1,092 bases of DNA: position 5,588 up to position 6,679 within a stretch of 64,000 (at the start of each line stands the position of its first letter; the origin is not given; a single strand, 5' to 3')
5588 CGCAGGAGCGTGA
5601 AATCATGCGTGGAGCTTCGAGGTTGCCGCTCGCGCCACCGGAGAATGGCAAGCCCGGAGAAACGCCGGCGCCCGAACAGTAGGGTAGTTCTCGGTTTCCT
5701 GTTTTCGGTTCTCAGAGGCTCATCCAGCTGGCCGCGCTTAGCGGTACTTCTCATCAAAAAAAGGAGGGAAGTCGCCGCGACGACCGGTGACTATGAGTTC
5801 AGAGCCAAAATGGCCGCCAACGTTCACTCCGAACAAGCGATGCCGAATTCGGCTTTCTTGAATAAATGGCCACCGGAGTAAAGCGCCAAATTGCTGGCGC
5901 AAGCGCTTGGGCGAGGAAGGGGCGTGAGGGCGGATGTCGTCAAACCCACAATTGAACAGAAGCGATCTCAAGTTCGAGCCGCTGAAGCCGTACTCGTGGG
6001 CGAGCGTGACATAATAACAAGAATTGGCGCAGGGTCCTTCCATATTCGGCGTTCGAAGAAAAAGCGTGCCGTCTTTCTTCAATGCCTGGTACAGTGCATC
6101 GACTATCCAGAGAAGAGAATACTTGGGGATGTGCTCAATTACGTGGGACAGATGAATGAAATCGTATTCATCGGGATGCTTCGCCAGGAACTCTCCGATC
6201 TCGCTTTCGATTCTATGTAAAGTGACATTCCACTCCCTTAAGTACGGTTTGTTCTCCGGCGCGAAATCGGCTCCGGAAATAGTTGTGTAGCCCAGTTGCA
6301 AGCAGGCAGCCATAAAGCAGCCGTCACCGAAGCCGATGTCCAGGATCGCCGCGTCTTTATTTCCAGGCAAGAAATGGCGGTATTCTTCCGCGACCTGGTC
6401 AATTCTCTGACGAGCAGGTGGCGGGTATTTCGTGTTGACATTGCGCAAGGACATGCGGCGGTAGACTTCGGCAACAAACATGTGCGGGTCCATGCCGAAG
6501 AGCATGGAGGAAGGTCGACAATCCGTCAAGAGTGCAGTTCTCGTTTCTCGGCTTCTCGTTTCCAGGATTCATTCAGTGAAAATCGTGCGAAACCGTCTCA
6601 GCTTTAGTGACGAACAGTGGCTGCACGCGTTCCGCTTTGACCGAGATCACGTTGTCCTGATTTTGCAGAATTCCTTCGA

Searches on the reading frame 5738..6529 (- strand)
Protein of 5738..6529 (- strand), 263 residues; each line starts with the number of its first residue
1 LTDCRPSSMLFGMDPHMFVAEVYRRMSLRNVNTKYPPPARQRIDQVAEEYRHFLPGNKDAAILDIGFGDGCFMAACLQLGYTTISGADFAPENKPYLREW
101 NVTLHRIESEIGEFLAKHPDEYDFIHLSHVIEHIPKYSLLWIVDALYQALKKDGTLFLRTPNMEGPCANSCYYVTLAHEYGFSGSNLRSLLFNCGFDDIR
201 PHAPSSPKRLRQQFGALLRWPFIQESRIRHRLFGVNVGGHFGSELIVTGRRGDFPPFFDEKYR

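Call 14: search_protein_families(library=pfam, proteins=[window:5738-6529:-])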
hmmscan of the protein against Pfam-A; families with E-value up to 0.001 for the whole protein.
window:5738-6529:- (263 aa): 4 families
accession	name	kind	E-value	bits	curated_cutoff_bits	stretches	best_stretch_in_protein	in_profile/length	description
PF13489.12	Methyltransf_23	-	4.3e-15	56.3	27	1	40-166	3-124/164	Methyltransferase domain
PF08241.18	Methyltransf_11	-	2.1e-06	28.7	21.2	1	63-157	1-94/95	Methyltransferase domain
PF13649.12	Methyltransf_25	-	2.8e-06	28.4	27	1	62-154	1-97/97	Methyltransferase domain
PF08242.18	Methyltransf_12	-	3.1e-05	25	30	1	63-156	1-98/98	Methyltransferase domain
